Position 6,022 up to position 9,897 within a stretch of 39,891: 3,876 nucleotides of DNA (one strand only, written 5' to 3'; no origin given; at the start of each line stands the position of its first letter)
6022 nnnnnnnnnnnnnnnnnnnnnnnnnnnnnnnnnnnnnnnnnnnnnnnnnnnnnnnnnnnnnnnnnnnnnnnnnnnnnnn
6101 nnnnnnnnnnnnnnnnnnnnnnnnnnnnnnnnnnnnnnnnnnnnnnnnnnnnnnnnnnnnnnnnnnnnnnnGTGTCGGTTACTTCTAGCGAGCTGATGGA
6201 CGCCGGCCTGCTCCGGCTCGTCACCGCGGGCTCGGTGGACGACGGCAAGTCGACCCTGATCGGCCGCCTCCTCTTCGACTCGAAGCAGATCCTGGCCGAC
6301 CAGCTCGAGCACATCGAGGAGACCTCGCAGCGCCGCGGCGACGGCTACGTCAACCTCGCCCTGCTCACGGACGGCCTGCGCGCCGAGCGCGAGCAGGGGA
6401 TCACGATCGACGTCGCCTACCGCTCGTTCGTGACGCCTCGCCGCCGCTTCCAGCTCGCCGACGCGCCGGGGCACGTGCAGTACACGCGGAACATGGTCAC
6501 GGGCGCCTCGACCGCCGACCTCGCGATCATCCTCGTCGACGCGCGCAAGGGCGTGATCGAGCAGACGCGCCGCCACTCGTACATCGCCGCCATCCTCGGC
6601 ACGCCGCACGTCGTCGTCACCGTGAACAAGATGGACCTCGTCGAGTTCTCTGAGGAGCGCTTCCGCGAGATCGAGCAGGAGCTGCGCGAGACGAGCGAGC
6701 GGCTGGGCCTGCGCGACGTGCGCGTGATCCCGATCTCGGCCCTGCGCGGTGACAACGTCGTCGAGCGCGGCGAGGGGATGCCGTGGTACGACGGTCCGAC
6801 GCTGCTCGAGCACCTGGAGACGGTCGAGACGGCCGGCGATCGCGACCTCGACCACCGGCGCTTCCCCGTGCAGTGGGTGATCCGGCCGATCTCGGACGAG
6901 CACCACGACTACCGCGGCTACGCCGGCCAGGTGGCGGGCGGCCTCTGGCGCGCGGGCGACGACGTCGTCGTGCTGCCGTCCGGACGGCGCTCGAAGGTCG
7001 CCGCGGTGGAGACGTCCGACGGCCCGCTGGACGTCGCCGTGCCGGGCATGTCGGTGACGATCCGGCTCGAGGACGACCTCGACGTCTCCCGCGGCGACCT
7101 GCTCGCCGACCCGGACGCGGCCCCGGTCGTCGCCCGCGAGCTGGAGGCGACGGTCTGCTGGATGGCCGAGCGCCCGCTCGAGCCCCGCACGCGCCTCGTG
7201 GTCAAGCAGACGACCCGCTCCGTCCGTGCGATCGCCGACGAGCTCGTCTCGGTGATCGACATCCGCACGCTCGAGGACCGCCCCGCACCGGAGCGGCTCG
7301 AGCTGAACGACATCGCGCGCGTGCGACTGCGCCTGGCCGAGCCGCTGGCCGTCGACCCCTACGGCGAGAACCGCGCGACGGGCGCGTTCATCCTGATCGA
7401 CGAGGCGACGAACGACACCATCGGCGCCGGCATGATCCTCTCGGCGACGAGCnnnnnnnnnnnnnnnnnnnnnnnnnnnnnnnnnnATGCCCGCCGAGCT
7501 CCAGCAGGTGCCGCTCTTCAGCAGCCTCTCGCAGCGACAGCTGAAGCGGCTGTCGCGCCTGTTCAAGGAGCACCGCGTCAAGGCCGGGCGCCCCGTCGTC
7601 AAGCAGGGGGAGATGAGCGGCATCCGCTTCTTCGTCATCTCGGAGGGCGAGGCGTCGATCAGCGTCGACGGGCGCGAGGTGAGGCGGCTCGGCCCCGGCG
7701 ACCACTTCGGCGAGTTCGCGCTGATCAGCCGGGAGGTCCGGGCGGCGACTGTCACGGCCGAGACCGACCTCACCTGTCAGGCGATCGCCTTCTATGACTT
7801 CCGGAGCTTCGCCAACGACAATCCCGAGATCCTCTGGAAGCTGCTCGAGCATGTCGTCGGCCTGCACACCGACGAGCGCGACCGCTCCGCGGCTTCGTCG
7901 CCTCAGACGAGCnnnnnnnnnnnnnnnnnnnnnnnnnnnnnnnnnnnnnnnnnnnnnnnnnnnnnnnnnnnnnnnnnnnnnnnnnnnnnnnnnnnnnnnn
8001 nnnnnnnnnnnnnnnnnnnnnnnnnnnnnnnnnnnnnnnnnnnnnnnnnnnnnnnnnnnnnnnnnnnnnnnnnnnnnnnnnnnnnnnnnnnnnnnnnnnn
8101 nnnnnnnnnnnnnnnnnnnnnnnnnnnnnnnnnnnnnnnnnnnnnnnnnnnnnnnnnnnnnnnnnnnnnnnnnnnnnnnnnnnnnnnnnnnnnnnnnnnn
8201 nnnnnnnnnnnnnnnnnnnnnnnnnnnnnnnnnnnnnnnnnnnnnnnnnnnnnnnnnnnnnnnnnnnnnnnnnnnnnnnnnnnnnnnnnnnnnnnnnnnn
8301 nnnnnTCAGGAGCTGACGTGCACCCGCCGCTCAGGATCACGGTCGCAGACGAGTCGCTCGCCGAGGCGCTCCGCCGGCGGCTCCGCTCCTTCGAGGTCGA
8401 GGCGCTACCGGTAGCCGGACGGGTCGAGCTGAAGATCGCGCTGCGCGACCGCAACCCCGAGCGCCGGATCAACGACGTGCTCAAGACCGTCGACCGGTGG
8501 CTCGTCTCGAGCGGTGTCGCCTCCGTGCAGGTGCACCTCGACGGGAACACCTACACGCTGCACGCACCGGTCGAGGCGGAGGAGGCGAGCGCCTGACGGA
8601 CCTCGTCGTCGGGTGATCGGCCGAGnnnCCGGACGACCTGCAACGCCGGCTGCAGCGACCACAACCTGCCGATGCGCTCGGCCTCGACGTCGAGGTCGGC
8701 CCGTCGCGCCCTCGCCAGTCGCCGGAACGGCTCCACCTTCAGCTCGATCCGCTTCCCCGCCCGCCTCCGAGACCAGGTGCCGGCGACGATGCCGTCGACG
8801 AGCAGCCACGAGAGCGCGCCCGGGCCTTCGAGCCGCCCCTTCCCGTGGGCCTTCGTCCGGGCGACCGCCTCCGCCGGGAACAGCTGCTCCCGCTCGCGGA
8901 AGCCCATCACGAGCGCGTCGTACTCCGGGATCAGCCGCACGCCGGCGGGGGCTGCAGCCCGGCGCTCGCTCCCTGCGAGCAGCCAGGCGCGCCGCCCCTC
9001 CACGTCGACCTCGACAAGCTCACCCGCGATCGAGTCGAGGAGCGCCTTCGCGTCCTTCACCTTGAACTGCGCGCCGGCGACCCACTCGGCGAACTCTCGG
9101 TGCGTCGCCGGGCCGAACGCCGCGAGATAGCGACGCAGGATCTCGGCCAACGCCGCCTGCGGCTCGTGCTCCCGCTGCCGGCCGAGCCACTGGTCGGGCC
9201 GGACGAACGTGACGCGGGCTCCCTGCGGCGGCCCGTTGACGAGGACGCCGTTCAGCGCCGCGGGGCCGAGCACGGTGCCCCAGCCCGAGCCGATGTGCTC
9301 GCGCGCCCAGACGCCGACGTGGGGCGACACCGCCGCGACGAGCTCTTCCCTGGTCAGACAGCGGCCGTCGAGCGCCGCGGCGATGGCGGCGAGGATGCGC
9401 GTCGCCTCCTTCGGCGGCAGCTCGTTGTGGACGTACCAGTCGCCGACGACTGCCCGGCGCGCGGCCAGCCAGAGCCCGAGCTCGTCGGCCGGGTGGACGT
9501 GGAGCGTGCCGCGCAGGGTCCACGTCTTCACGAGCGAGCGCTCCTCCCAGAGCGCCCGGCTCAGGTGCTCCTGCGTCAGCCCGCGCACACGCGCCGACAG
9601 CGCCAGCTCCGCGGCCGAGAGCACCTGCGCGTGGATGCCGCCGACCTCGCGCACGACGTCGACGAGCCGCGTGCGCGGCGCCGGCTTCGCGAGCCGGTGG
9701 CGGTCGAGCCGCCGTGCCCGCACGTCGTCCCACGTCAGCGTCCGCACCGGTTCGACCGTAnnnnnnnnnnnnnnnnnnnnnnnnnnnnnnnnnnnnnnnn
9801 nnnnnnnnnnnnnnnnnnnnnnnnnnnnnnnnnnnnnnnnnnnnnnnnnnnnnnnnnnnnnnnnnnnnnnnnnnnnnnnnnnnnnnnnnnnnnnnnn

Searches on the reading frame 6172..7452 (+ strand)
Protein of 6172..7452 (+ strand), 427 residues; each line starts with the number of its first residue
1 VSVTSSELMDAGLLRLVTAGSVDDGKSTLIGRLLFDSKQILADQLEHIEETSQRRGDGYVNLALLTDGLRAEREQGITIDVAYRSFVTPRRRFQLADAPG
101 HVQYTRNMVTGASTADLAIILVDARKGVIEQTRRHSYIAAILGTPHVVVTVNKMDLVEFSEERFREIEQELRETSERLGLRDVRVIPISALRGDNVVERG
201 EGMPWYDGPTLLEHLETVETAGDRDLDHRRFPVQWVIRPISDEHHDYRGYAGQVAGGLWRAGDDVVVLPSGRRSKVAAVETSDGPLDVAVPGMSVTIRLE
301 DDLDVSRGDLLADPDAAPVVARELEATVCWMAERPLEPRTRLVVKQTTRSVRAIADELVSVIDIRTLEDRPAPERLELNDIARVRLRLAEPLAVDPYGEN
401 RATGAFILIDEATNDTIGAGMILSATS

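Call 49: search_protein_families(library=pfam, proteins=[window:6172-7452:+], max_evalue=0.001)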
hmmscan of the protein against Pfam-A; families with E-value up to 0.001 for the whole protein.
window:6172-7452:+ (427 aa): 3 families
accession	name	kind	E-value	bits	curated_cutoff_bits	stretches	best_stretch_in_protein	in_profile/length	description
PF00009.33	GTP_EFTU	-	4.1e-45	154.1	26.5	1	15-213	5-180/188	Elongation factor Tu GTP binding domain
PF22594.2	GTP-eEF1A_C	-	9.7e-27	93.8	27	1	324-422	2-100/101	GTP-eEF1A C-terminal domain-like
PF01926.29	MMR_HSR1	-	4e-06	27.4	21.9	0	69-152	24-112/113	50S ribosome-binding GTPase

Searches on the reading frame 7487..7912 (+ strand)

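Call 49: search_protein_families(library=pfam, proteins=[window:7487-7912:+], max_evalue=0.001)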
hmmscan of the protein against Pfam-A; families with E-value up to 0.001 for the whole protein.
window:7487-7912:+ (142 aa): 1 family
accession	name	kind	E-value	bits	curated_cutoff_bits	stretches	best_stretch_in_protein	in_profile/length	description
PF00027.35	cNMP_binding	-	2.7e-15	56.5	27.5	1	29-111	2-88/89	Cyclic nucleotide-binding domain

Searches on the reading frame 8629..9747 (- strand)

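Call 49: search_protein_families(library=pfam, proteins=[window:8629-9747:-], max_evalue=0.001)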
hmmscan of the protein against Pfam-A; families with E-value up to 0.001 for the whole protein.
window:8629-9747:- (373 aa): 1 family
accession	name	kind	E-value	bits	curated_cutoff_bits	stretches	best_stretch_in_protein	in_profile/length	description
PF06224.18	AlkZ-like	-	7.3e-61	207.1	25.9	1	32-361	1-328/329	DNA glycosylase AlkZ-like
